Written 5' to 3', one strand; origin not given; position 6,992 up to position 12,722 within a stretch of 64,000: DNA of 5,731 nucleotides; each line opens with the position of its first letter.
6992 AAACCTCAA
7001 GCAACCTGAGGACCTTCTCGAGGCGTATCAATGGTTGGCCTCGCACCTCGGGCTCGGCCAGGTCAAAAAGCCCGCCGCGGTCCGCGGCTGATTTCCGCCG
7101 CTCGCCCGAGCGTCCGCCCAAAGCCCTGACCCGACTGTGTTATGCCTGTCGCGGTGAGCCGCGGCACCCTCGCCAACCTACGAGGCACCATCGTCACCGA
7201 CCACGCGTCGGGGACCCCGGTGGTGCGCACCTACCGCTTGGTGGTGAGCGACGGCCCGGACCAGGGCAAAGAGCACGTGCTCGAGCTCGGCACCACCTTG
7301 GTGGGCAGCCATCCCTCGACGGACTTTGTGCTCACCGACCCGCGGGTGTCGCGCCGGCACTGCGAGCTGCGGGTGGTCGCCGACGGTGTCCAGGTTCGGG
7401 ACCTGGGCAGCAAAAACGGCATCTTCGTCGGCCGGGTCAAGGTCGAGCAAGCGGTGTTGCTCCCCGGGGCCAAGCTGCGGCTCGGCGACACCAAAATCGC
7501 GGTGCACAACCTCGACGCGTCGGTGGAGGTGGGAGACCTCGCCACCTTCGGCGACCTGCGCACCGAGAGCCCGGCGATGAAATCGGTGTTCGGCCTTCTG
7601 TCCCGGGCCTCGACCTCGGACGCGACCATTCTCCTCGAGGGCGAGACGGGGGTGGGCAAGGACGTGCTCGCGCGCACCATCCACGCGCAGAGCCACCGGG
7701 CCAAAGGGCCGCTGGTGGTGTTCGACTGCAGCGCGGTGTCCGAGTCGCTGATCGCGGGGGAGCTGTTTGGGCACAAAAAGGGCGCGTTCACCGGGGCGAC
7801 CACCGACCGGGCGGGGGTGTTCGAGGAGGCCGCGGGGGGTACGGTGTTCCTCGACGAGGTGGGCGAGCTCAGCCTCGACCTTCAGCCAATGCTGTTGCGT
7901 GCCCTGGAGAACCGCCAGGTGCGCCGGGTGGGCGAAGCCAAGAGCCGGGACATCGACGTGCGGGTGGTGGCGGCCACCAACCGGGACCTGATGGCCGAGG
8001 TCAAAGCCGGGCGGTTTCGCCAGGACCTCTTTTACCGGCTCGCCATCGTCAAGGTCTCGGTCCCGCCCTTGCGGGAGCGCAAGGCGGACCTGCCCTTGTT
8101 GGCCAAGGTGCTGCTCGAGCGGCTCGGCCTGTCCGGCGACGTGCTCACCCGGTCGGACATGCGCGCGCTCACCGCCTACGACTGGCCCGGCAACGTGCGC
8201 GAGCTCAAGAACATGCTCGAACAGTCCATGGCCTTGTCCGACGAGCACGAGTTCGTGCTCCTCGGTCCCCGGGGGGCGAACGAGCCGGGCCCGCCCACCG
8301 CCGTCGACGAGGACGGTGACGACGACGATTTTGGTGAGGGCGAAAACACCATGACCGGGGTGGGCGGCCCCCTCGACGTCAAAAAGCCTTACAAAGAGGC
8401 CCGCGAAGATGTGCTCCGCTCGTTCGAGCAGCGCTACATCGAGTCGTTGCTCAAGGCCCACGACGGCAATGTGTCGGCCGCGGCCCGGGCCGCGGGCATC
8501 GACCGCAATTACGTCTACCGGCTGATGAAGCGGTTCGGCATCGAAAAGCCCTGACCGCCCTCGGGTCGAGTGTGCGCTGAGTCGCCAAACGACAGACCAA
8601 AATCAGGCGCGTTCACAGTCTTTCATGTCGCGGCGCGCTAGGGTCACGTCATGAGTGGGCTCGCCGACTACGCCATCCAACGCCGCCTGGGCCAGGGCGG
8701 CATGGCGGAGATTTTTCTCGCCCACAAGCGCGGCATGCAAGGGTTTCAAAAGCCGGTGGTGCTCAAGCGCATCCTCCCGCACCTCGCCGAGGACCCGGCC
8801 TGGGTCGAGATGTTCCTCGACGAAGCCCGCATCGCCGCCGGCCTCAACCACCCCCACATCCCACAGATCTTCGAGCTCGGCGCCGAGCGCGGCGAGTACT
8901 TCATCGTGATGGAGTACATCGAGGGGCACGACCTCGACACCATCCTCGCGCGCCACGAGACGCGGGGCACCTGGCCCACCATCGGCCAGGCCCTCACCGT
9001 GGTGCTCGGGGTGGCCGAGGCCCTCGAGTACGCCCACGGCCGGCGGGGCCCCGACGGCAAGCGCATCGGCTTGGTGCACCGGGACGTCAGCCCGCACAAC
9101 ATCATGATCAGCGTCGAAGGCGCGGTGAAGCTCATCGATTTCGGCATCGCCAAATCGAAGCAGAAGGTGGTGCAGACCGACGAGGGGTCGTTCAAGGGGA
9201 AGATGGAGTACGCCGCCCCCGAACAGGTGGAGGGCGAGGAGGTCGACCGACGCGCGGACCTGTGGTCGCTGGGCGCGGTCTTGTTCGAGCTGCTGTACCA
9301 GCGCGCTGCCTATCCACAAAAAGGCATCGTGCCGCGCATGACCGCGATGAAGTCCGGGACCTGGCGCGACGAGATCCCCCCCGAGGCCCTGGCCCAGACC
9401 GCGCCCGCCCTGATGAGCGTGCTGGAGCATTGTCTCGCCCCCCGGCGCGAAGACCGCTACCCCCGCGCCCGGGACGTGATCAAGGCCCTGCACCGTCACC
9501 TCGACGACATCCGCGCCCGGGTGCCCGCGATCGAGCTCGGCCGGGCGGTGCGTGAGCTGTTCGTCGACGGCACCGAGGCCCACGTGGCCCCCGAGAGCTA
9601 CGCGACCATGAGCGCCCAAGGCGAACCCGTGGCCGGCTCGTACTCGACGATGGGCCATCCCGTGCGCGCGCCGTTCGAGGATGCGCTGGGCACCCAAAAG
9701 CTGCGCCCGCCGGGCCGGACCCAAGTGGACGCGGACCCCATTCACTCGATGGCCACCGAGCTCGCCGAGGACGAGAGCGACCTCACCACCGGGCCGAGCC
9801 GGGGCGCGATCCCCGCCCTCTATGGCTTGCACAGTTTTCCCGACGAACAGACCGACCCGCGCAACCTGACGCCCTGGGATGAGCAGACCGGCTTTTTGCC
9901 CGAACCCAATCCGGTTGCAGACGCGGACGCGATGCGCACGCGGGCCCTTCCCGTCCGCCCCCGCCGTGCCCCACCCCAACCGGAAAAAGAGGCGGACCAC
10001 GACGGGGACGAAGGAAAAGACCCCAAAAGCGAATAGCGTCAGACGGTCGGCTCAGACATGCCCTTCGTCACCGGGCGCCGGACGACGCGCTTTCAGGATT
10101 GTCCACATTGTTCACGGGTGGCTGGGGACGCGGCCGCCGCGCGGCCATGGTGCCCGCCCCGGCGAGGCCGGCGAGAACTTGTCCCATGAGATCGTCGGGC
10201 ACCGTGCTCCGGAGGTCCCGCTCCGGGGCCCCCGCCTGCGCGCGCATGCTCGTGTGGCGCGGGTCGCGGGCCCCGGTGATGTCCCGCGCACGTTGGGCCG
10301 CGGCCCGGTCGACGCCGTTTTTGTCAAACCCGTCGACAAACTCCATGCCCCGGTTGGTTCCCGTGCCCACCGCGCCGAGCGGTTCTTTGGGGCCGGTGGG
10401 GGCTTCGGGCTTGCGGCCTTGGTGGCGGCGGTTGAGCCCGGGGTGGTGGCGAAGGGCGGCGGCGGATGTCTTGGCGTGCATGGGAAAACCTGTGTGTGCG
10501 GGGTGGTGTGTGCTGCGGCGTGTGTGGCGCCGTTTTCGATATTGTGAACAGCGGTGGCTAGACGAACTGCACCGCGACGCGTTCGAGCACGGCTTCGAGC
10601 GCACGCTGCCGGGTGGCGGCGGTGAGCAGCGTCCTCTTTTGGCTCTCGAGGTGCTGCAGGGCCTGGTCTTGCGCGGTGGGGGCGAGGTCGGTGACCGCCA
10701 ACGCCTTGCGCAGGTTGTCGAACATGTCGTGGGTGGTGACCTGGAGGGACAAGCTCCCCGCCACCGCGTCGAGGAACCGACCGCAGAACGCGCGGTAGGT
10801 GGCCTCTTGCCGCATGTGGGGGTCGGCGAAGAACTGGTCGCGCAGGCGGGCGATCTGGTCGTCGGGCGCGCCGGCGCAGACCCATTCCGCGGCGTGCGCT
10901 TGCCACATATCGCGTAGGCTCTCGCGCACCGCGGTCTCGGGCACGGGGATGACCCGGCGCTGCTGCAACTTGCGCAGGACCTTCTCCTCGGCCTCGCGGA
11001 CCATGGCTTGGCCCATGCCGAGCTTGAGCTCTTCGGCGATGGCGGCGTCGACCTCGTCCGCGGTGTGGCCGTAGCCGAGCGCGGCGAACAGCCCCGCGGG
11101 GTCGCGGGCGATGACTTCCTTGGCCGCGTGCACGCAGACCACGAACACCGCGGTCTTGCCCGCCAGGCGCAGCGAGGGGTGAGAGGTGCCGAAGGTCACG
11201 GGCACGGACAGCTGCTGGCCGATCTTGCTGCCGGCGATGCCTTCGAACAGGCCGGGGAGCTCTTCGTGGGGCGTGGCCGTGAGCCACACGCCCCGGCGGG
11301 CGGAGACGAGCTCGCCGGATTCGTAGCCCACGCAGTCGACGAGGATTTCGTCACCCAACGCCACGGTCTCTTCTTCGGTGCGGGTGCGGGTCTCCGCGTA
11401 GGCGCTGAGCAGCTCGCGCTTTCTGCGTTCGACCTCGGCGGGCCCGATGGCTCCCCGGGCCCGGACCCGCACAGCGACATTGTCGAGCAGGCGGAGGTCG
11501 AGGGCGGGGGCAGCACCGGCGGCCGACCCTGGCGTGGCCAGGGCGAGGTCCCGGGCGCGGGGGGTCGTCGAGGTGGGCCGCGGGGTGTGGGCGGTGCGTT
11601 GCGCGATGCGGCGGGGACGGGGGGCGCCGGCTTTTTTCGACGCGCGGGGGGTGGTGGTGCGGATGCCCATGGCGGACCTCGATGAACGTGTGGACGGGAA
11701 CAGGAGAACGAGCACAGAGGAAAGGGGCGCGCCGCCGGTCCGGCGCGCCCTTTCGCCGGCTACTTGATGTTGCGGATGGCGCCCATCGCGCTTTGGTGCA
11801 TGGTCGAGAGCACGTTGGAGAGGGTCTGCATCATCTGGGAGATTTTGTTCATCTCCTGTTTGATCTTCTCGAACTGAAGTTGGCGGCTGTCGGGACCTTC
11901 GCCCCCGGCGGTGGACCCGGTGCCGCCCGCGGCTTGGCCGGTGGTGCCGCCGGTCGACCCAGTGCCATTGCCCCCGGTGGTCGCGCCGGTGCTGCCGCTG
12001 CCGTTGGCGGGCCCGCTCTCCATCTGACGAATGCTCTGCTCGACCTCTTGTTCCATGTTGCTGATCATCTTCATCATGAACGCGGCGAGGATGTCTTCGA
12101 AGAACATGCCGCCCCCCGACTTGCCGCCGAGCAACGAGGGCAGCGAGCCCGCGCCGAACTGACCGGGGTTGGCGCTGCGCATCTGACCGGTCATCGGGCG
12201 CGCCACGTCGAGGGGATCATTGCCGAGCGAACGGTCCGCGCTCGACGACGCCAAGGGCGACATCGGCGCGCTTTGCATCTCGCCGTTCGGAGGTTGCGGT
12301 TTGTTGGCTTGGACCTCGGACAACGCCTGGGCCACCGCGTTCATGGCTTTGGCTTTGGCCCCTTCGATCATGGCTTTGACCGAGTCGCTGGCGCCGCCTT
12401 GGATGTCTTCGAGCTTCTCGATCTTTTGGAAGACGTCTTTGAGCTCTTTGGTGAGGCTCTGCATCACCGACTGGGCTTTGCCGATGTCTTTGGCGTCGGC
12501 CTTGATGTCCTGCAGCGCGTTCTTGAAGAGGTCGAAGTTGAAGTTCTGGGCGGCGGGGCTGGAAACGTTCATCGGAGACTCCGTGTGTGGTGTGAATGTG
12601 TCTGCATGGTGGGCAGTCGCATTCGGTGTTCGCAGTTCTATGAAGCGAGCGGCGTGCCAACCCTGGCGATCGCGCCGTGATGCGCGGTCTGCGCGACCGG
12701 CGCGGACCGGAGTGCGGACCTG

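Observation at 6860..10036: A sigma54 promoter drives a 40-aa ORF upstream of an FHA-domain enhancer-binding protein that sits beside a Ser/Thr kinase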

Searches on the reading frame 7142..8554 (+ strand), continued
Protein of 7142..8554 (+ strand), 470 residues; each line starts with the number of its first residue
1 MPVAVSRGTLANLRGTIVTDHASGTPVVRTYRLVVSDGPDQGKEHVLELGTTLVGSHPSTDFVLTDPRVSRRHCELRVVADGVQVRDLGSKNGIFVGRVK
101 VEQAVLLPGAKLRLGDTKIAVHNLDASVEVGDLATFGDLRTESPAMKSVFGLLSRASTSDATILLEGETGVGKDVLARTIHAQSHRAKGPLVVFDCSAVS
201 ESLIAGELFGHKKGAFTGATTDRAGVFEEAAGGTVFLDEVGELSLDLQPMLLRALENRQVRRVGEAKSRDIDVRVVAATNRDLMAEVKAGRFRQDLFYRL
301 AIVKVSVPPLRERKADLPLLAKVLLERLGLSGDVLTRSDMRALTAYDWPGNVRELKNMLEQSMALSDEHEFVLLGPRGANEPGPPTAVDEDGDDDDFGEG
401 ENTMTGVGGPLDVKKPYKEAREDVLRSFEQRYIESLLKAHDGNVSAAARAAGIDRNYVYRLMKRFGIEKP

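Call 61: find_encoding_contigs(protein=P0018, flank=8000, max_places=1)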
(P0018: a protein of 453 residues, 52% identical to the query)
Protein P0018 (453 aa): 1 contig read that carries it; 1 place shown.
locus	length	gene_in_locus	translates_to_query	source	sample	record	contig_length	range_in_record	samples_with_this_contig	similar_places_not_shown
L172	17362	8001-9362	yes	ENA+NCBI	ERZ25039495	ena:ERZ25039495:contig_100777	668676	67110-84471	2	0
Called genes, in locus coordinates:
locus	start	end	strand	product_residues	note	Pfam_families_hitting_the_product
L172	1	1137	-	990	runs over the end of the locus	PF08471:Ribonuc_red_2_N, PF02867:Ribonuc_red_lgC, PF12637:TSCPD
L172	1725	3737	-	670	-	PF00069:Pkinase, PF07714:PK_Tyr_Ser-Thr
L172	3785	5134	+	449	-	PF00289:Biotin_carb_N, PF02222:ATP-grasp, PF02786:CPSase_L_D2, PF07478:Dala_Dala_lig_C, PF02785:Biotin_carb_C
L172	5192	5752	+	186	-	PF16697:Yop-YscD_cpl (weak), PF00498:FHA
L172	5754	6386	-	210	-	-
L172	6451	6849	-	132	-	-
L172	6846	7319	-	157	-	-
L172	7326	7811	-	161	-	-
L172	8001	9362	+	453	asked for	PF16697:Yop-YscD_cpl, PF00498:FHA, PF00158:Sigma54_activat, PF14532:Sigma54_activ_2, PF07724:AAA_2 (weak), PF07728:AAA_5 (weak), PF25601:AAA_lid_14, PF02954:HTH_8 (weak), +1 more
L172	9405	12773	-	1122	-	PF00069:Pkinase, PF07714:PK_Tyr_Ser-Thr, PF00931:NB-ARC (weak), PF13401:AAA_22 (weak), PF13424:TPR_12 (faint), PF17874:TPR_MalT (weak)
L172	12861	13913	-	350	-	PF00291:PALP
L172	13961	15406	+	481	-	-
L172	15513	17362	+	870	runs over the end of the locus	PF02861:Clp_N, PF23569:NBD_SMAX1, PF00004:AAA, PF17871:AAA_lid_9, PF00004:AAA, PF07724:AAA_2, PF07728:AAA_5, PF10431:ClpB_D2-small, +7 more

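Call 62: find_encoding_contigs(protein=P0028, flank=8000, max_places=1)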
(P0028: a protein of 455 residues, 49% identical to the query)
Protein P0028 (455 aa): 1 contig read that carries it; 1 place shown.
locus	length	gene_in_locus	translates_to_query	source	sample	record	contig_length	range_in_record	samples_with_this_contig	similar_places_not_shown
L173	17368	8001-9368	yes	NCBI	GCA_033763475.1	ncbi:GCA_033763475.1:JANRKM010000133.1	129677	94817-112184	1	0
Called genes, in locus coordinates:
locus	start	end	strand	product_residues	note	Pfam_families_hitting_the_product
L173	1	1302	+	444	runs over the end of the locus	PF00005:ABC_tran, PF13304:AAA_21 (faint)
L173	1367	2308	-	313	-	-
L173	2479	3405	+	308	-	-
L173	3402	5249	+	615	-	PF00004:AAA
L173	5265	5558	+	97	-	-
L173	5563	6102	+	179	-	-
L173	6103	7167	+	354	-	-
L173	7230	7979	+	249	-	PF02861:Clp_N (weak), PF02617:ClpS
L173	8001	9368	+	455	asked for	PF16697:Yop-YscD_cpl, PF00498:FHA, PF00158:Sigma54_activat, PF14532:Sigma54_activ_2, PF00004:AAA, PF07724:AAA_2 (weak), PF07728:AAA_5, PF25601:AAA_lid_14, +1 more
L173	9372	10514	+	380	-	-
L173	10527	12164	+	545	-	PF00890:FAD_binding_2 (faint), PF01266:DAO, PF13450:NAD_binding_8 (faint), PF16901:DAO_C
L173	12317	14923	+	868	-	PF08448:PAS_4, PF13426:PAS_9 (weak), PF00989:PAS, PF08448:PAS_4, PF13426:PAS_9, PF00512:HisKA, PF02518:HATPase_c, PF00072:Response_reg, +5 more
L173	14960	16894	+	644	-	PF02705:K_trans, PF22776:K_trans_C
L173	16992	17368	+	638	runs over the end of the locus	PF02705:K_trans, PF22776:K_trans_C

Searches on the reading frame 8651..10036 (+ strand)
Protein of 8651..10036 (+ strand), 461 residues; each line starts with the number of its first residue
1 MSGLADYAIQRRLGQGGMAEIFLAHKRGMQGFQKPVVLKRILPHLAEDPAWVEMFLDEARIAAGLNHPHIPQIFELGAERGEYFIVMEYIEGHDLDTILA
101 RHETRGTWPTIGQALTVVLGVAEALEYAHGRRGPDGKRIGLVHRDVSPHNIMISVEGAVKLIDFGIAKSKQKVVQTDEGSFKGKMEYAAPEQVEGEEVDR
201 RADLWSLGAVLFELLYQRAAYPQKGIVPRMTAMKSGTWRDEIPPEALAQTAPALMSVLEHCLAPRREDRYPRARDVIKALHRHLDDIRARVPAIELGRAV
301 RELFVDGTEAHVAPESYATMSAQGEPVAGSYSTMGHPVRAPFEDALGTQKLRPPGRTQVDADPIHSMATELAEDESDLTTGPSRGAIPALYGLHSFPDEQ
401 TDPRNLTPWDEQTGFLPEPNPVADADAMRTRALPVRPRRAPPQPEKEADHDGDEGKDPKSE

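Call 4: search_protein_families(library=pfam, proteins=[window:8651-10036:+], max_evalue=0.01)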
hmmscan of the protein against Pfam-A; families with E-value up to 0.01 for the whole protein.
window:8651-10036:+ (461 aa): 6 families
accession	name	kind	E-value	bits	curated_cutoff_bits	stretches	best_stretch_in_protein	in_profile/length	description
PF00069.31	Pkinase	-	5e-37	128.2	31.7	1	7-270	1-252/263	Protein kinase domain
PF07714.23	PK_Tyr_Ser-Thr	-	1.4e-32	113.5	23.1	1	9-275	3-253/258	Protein tyrosine and serine/threonine kinase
PF01636.29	APH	-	3.3e-08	34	23.2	1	125-167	154-197/239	Phosphotransferase enzyme family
PF17667.7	Pkinase_fungal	-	0.00052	19.3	24.1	1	140-207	307-379/387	Fungal protein kinase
PF03109.22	ABC1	-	0.0011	18.6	22.9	1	81-172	141-219/244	ABC1 atypical kinase-like domain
PF23157.1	DUF7055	-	0.004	17.3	27.6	0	313-352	15-54/66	Domain of unknown function (DUF7055)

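Call 59: search_protein_families(library=ncbifam, proteins=[window:8651-10036:+], max_evalue=0.01)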
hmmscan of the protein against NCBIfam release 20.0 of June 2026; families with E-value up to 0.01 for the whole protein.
window:8651-10036:+ (461 aa): 18 families
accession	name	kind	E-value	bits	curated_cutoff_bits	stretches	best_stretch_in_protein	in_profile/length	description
NF033483.0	PknB_PASTA_kin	equivalog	3.9e-59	201.1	450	1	7-294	9-279/563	Stk1 family PASTA domain-containing Ser/Thr kinase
NF052427.1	StpK7MSMEG_1200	equivalog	1.1e-42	146.3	900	1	5-285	7-270/601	serine/threonine protein kinase StpK7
NF047741.1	antiphage_MADS6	equivalog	7e-35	120.6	460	2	140-290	319-467/612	methylation-associated defense system protein kinase MAD6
NF009651.0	PRK13184.1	equivalog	3.9e-28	97.9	839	1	6-285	3-292/932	serine/threonine-protein kinase PknD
NF038150.1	lanthi_synth_IV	equivalog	6e-24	84.4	650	1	20-314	204-486/851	class IV lanthionine synthetase LanL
TIGR03903.1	TOMM_kin_cyc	equivalog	1.5e-21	76.1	705.75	1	35-216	5-184/1267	TOMM system kinase/cyclase fusion protein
NF038151.1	lanthi_synth_III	equivalog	3.3e-14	52.2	575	1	57-215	272-423/833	class III lanthionine synthetase LanKC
NF033442.0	BREX_PglW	equivalog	4.4e-13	47.9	990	1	58-216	260-423/1391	BREX system serine/threonine kinase PglW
NF053615.1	SerThrKinAfsKStmc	equivalog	2e-10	40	1300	1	9-212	17-204/809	protein serine/threonine kinase AfsK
NF043056.1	T4SS_LegK1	equivalog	3.6e-10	39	550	1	72-214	143-283/516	Dot/Icm T4SS effector kinase LegK1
NF011463.0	PRK14879.1-4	equivalog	4e-07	29.7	188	1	12-172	22-165/237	Kae1-associated kinase Bud32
TIGR03724.2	arch_bud32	equivalog_domain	1.6e-06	27.7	125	1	77-173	62-137/193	KEOPS complex kinase/ATPase Bud32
NF011460.0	PRK14879.1-1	equivalog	3e-06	26.5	199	1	79-172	82-162/232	Kae1-associated kinase Bud32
NF011464.0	PRK14879.1-7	equivalog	6.9e-05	22.7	246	1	69-170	69-152/221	Kae1-associated kinase Bud32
NF011462.0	PRK14879.1-3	equivalog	0.00043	20.1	174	0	138-173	100-134/192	Kae1-associated kinase Bud32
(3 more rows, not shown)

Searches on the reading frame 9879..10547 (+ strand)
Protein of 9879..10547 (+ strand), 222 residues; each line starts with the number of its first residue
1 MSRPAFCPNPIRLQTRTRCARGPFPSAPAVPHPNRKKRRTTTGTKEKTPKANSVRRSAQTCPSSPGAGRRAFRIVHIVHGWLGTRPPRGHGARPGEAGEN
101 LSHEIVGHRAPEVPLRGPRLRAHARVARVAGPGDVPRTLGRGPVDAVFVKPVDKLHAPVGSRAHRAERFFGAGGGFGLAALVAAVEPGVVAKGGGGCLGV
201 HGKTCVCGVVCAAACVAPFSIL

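Call 21: search_protein_families(library=pfam, proteins=[window:9879-10547:+], max_evalue=0.001)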
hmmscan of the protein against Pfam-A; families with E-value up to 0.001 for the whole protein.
window:9879-10547:+ (222 aa): 0 families

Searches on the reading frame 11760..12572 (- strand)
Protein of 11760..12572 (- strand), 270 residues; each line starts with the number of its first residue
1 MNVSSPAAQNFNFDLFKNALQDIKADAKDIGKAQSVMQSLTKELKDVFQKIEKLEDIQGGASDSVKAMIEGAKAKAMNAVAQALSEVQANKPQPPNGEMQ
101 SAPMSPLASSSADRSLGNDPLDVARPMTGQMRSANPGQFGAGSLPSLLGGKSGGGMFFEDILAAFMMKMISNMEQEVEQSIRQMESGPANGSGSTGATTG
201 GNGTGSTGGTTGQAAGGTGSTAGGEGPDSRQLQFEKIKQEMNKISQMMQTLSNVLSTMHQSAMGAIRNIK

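Call 52: search_protein_families(library=pfam, proteins=[window:11760-12572:-], max_evalue=0.001)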
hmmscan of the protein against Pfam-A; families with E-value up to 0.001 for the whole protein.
window:11760-12572:- (270 aa): 1 family
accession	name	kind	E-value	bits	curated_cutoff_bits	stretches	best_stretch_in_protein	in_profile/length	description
PF12699.13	phiKZ_IP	-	0.00087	19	27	0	17-88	297-364/387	phiKZ-like phage internal head proteins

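Call 59: search_protein_families(library=ncbifam, proteins=[window:11760-12572:-], max_evalue=0.01)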
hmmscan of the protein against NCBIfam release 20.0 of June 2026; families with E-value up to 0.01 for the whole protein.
window:11760-12572:- (270 aa): 1 family
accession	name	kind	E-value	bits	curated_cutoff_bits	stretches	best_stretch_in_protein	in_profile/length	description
TIGR03930.1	WXG100_ESAT6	subfamily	0.001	19.3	44.85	0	21-89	7-72/90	WXG100 family type VII secretion target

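Call 60: search_solved_structures(query=window:11760-12572:-, max_evalue=1)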
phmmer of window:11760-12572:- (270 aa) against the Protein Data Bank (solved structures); distinct sequences matched with E-value up to 1: 9.
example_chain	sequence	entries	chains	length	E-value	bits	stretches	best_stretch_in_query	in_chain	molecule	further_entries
9wsf_B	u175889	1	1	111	0.0089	18.8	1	192-254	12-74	Negative regulator of flagellin synthesis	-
4lad_B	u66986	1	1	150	0.023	17.5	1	175-241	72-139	E3 ubiquitin-protein ligase AMFR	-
9dbf_A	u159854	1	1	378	0.025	17.4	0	196-263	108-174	Tet4 Variant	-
9dbd_A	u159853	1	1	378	0.028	17.2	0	196-263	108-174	Tet4 Variant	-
5vtl_A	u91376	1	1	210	0.22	14.3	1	24-127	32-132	Tb427.07.360- putative uncharacterized metacyclic invariant surface protein from Trypanoso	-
4rxu_A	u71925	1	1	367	0.34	13.7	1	195-223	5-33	Periplasmic sugar-binding protein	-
9nox_B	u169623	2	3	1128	0.39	13.5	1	185-260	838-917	miniGs/gust25 | Taste receptor type 1 member 3,Guanine nucleotide-binding protein G(s) subunit alpha isofo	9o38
6tku_A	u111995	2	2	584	0.64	12.8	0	141-193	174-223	depolymerase KP32gp38 | Depolymerase 2, capsule K21-specific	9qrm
7tbo_A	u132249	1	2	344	0.76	12.5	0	9-72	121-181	D12 LOV2-DARPin fusion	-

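Call 85: find_homologous_proteins(query=window:11760-12569:-, max_evalue=0.001)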
Query window:11760-12569:- (269 aa): 1 proteins with E <= 0.001 among 2821 candidates.
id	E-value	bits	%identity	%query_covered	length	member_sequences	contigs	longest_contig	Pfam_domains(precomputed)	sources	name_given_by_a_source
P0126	6.2e-163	558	100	100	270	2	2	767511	-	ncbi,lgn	-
